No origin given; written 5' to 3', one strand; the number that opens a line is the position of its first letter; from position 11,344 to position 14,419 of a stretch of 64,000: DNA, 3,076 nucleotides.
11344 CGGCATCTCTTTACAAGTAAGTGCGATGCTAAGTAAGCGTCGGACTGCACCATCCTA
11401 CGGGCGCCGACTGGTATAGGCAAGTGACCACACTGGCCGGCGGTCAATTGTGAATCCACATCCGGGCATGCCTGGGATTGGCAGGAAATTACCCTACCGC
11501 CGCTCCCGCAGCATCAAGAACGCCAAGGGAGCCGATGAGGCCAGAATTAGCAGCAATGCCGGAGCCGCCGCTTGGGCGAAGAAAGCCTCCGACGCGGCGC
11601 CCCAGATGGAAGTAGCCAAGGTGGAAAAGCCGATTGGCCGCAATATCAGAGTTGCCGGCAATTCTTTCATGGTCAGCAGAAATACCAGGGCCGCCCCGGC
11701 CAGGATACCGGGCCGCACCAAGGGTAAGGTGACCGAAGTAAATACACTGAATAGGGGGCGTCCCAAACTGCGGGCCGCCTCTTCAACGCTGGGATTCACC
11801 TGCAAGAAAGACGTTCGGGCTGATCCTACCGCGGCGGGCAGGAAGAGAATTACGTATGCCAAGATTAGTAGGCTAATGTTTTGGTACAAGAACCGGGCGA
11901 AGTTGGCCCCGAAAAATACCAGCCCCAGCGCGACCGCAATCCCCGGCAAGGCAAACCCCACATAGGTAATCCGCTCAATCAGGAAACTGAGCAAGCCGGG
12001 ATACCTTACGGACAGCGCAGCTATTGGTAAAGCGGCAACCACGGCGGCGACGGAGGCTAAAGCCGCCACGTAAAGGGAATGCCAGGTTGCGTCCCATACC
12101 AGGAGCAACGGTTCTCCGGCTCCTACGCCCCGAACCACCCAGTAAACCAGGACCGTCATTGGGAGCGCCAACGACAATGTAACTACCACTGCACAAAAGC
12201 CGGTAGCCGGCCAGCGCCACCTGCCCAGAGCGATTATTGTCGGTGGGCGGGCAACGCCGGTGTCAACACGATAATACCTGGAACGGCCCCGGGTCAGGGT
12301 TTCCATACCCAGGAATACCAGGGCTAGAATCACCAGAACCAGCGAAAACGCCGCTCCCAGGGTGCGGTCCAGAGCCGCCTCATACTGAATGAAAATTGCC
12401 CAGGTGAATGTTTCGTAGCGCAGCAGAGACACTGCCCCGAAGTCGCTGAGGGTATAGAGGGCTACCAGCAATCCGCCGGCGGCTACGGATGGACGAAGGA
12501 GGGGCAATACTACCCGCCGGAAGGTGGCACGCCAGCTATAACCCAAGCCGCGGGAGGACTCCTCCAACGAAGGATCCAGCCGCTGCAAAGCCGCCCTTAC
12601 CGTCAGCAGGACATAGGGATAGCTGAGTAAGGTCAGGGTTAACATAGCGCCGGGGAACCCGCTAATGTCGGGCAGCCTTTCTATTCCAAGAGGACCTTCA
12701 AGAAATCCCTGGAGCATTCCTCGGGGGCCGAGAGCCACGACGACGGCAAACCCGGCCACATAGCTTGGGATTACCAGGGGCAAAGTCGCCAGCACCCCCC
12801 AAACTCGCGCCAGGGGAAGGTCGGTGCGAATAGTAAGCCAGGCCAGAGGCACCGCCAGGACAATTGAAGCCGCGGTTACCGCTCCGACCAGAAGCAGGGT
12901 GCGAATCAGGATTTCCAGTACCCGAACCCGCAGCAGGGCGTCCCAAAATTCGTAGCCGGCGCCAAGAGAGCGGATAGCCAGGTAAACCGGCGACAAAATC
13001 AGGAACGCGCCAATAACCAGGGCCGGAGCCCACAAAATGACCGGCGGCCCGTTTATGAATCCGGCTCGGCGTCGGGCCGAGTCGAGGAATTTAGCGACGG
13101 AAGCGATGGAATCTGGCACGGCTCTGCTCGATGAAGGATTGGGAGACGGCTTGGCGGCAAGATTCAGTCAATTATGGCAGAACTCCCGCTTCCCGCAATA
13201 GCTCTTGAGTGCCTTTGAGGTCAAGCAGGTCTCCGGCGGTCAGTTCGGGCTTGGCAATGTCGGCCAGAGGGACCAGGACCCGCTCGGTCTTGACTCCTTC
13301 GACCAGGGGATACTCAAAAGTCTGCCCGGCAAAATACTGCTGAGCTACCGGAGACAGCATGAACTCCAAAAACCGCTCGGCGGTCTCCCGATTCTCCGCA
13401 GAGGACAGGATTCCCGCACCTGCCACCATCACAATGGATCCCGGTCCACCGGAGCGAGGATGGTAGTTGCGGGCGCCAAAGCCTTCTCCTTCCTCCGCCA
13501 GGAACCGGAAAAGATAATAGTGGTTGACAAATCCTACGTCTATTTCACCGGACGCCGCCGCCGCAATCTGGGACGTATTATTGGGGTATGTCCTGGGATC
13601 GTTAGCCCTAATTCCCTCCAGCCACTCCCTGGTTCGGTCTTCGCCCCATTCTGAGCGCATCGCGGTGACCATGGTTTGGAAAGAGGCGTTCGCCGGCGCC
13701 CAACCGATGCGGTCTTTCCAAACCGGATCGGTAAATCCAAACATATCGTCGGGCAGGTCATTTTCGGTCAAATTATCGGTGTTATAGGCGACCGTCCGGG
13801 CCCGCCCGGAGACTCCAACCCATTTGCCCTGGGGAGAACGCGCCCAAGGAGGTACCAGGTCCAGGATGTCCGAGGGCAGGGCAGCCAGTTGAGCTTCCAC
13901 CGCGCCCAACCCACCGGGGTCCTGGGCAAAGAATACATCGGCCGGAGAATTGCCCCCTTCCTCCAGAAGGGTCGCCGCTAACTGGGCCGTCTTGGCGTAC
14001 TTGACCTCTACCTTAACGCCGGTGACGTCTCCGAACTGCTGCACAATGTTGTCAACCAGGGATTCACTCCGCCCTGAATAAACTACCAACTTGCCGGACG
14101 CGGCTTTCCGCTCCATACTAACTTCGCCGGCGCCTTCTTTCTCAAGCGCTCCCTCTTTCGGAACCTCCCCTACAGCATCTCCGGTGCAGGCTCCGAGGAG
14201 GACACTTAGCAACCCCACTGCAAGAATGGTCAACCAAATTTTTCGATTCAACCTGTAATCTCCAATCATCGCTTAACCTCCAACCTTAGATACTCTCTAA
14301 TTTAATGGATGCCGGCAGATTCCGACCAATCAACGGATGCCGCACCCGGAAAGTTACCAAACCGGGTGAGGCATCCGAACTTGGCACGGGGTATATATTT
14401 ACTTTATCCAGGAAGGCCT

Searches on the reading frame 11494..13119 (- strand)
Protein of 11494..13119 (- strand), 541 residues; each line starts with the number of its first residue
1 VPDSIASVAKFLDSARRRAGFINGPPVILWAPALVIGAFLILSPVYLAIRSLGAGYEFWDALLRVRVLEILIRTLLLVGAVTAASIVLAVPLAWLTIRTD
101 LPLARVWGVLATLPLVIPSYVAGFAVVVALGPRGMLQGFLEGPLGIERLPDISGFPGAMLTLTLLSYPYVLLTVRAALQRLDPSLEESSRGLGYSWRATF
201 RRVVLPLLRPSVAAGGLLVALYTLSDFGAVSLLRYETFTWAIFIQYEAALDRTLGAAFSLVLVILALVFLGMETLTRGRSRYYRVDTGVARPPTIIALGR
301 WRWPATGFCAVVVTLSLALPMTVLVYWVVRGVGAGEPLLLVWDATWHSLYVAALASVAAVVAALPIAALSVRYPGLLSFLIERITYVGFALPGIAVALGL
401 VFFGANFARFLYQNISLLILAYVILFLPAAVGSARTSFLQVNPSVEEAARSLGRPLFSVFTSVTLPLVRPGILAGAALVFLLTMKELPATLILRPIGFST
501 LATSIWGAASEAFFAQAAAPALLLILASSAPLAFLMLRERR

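Call 26: search_protein_families(library=pfam, proteins=[window:11494-13119:-], max_evalue=0.00001)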
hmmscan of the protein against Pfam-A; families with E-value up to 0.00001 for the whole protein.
window:11494-13119:- (541 aa): 1 family
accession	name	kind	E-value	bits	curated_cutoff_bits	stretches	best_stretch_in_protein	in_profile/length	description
PF00528.27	BPD_transp_1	-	5.7e-19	69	26.4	2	90-271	6-173/184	Binding-protein-dependent transport system inner membrane component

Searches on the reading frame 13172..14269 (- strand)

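Call 27: search_protein_families(library=pfam, proteins=[window:13172-14269:-], max_evalue=0.00001)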
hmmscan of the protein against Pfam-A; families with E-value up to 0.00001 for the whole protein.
window:13172-14269:- (365 aa): 4 families
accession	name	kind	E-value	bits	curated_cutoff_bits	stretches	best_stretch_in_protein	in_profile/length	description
PF13343.11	SBP_bac_6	-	7.2e-19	68.6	24.6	1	136-324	38-221/245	Bacterial extracellular solute-binding protein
PF13416.11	SBP_bac_8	-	2.4e-17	64.1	27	1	75-327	2-266/279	Bacterial extracellular solute-binding protein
PF13531.11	SBP_bac_11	-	5.6e-16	59.4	25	1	62-316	2-224/227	Bacterial extracellular solute-binding protein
PF01547.30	SBP_bac_1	-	3.6e-14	53.9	26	1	73-311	12-307/307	Bacterial extracellular solute-binding protein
